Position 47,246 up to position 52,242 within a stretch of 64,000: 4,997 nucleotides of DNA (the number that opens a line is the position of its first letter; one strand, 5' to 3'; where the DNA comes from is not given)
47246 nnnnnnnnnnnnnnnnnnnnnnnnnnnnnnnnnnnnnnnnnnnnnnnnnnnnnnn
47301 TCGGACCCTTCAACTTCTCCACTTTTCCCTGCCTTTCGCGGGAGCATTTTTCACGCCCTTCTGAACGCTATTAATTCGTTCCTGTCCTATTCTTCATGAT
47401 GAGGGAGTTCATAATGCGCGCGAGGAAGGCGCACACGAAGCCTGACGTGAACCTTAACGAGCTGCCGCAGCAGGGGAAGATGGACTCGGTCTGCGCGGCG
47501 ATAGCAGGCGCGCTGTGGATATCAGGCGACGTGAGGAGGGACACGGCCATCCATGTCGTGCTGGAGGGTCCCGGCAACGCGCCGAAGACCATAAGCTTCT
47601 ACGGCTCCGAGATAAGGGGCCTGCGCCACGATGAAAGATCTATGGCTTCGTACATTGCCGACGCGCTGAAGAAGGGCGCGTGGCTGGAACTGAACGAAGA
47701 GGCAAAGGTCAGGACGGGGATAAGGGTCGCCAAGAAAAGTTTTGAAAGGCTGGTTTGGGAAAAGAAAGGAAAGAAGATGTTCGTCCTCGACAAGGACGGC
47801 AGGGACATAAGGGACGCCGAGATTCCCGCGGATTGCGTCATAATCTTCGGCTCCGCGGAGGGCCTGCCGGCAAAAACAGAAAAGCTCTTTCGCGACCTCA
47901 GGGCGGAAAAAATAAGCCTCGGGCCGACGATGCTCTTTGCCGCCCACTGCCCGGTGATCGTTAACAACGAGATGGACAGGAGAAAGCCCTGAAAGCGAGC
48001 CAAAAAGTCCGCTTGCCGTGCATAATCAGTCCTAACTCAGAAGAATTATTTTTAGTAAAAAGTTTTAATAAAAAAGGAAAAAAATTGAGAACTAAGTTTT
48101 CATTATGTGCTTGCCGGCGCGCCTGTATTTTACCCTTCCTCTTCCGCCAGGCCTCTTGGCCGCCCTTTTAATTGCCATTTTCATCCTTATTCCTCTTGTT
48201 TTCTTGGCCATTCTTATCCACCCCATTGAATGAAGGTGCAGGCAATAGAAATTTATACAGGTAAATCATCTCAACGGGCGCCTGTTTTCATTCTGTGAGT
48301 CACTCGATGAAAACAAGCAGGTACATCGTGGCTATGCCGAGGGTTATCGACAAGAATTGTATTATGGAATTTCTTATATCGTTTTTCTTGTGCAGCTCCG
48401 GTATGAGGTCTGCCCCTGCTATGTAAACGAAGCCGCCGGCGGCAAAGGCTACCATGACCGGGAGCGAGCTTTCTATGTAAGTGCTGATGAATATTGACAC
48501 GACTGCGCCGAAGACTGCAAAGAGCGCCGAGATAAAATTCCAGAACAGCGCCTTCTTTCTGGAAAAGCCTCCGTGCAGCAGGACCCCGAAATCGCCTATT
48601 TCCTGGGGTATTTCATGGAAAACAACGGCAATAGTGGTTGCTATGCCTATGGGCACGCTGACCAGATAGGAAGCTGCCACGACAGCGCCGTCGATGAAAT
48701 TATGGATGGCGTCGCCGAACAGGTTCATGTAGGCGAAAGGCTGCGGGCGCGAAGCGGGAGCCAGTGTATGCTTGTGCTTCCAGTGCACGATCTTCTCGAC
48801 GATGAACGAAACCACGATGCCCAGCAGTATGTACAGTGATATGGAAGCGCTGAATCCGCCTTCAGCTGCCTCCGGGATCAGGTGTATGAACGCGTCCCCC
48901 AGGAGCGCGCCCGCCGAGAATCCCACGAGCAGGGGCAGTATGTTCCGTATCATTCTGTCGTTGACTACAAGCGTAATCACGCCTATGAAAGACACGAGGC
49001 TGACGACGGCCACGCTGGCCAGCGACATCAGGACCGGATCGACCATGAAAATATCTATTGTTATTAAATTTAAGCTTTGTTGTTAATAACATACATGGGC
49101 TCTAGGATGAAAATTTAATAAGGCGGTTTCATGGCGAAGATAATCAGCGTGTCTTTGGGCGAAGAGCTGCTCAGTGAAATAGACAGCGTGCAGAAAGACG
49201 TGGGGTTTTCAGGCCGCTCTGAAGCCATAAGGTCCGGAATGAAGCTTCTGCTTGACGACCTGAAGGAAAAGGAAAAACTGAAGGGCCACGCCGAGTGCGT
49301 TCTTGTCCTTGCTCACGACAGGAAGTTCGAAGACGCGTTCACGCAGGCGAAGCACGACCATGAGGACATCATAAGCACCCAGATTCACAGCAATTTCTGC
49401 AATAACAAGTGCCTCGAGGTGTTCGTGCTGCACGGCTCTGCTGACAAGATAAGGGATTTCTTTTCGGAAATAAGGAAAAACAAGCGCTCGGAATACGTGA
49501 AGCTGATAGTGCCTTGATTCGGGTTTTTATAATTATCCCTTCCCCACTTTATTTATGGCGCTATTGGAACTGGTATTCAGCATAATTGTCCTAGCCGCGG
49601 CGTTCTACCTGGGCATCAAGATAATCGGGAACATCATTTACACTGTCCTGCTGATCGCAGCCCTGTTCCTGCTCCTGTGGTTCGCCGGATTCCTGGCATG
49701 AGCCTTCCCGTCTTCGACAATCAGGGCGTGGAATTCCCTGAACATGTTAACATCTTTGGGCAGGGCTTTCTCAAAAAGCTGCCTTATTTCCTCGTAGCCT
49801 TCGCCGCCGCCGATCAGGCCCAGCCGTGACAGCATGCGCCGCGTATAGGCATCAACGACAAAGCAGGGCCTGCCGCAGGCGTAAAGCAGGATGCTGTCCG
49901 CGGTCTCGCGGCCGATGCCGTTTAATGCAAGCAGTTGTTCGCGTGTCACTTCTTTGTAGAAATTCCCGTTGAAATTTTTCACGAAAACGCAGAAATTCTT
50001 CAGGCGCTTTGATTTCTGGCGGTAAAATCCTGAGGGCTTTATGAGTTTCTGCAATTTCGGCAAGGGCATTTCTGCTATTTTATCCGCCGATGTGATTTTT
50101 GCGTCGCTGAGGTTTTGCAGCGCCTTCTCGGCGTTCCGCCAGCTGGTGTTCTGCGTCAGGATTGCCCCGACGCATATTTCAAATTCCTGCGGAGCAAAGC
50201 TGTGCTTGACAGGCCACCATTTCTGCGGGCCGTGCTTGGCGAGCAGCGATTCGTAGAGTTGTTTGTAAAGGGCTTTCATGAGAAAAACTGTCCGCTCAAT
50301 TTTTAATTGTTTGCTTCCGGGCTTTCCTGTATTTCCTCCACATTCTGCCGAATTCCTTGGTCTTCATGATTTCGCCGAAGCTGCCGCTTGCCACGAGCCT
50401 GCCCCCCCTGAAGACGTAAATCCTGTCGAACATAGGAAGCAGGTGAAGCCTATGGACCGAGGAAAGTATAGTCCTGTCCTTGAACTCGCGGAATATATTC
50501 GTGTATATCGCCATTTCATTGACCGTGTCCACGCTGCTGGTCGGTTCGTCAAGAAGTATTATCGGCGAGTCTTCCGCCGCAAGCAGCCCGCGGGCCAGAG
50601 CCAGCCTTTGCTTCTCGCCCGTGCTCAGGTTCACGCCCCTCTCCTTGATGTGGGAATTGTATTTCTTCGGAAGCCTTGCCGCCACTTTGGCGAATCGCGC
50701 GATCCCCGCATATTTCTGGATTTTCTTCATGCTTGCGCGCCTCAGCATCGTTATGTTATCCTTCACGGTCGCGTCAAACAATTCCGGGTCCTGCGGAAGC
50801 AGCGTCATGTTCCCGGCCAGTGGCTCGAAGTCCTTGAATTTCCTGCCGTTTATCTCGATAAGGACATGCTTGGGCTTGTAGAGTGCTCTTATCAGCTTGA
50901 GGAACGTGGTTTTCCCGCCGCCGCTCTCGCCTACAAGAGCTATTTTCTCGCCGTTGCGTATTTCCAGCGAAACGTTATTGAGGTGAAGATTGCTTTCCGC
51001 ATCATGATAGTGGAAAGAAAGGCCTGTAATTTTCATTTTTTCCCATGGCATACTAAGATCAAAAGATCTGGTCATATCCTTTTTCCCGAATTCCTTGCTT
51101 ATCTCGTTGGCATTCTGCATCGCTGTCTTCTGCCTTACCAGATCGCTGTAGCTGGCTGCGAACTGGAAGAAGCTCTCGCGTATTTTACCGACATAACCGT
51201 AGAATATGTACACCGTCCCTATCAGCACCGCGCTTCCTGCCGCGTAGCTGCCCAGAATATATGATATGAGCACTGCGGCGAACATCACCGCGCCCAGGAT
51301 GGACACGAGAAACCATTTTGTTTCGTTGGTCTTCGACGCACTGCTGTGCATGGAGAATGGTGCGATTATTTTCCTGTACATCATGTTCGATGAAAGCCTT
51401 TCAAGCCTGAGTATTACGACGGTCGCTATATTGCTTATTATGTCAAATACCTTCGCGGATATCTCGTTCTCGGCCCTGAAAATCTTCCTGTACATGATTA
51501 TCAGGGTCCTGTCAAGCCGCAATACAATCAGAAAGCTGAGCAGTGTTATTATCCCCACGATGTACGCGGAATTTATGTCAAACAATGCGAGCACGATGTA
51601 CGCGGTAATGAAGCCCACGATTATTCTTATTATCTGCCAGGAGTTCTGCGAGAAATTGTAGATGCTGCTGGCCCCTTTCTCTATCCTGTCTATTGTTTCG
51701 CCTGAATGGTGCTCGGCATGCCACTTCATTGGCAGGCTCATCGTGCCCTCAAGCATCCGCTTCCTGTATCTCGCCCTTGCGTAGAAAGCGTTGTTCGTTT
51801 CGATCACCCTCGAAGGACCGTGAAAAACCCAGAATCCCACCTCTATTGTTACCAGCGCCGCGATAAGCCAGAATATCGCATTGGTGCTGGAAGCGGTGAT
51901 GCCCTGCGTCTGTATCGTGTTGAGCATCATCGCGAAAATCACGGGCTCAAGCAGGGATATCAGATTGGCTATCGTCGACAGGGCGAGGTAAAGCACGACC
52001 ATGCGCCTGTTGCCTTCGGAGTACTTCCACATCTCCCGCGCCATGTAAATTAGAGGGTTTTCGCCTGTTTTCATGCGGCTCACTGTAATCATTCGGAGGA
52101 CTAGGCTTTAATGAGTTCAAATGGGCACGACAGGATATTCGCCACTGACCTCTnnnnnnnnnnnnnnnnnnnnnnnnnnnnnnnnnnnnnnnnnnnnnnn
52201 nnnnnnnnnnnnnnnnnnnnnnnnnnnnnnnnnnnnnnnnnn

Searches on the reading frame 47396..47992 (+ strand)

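Call 37: search_protein_families(library=pfam, proteins=[window:47396-47992:+], max_evalue=0.001)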
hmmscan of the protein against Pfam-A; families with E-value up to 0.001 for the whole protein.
window:47396-47992:+ (198 aa): 1 family
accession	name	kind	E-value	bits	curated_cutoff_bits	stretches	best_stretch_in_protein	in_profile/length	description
PF04013.17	Methyltrn_RNA_2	-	2.2e-50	171.6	25.5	1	2-196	1-196/198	Putative SAM-dependent RNA methyltransferase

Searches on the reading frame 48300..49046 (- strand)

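Call 37: search_protein_families(library=pfam, proteins=[window:48300-49046:-], max_evalue=0.001)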
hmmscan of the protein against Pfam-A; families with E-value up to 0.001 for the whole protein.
window:48300-49046:- (248 aa): 1 family
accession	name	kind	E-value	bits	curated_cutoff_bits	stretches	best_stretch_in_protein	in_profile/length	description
PF02535.28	Zip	-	1.5e-48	166.1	35.1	2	96-244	169-322/323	ZIP Zinc transporter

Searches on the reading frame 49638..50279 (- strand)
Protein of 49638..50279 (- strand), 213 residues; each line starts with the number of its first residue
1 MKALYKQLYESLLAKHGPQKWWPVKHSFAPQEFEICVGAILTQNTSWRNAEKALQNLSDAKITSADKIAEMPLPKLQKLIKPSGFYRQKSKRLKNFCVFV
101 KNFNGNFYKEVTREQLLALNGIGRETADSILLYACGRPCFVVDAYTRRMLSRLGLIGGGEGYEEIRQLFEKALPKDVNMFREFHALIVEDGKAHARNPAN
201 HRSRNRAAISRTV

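Call 37: search_protein_families(library=pfam, proteins=[window:49638-50279:-], max_evalue=0.001)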
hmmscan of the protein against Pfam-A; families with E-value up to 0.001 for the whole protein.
window:49638-50279:- (213 aa): 2 families
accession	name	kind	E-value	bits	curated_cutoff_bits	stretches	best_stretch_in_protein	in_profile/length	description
PF00730.31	HhH-GPD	-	9.8e-22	77.8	26.2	1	37-174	1-107/108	HhH-GPD superfamily base excision DNA repair protein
PF00633.29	HHH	-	1.4e-06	28.3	24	1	111-133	8-30/30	Helix-hairpin-helix motif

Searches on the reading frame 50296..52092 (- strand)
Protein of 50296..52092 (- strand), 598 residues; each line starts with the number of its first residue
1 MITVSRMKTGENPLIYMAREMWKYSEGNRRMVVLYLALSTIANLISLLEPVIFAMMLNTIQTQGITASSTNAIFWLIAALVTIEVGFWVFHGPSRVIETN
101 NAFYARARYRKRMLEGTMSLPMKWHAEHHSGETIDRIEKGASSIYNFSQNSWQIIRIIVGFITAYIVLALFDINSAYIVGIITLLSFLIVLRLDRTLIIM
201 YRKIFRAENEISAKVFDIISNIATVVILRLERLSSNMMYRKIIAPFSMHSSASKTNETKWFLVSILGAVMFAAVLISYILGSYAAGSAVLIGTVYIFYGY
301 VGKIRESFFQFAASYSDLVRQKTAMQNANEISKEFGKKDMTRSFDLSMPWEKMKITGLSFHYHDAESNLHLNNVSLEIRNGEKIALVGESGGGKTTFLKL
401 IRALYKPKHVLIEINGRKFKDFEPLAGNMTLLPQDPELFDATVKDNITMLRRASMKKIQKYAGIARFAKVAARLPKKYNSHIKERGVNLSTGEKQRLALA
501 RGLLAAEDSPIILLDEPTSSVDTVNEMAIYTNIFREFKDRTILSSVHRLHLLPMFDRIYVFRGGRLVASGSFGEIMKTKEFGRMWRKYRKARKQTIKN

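Call 10: search_protein_families(library=pfam, proteins=[window:50296-52092:-], max_evalue=0.01)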
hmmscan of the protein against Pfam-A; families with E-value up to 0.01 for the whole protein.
window:50296-52092:- (598 aa): 4 families
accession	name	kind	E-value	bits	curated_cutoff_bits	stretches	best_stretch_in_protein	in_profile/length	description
PF00005.33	ABC_tran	-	6.2e-27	95.3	25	1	371-519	1-137/137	ABC transporter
PF00664.28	ABC_membrane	-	2.6e-12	47.4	28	1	33-298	2-264/274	ABC transporter transmembrane region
PF13304.12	AAA_21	-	0.0001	22.9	27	0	488-539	237-288/304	AAA domain, putative AbiEii toxin, Type IV TA system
PF13479.12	AAA_24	-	0.0029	17.9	27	1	382-464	3-90/195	AAA domain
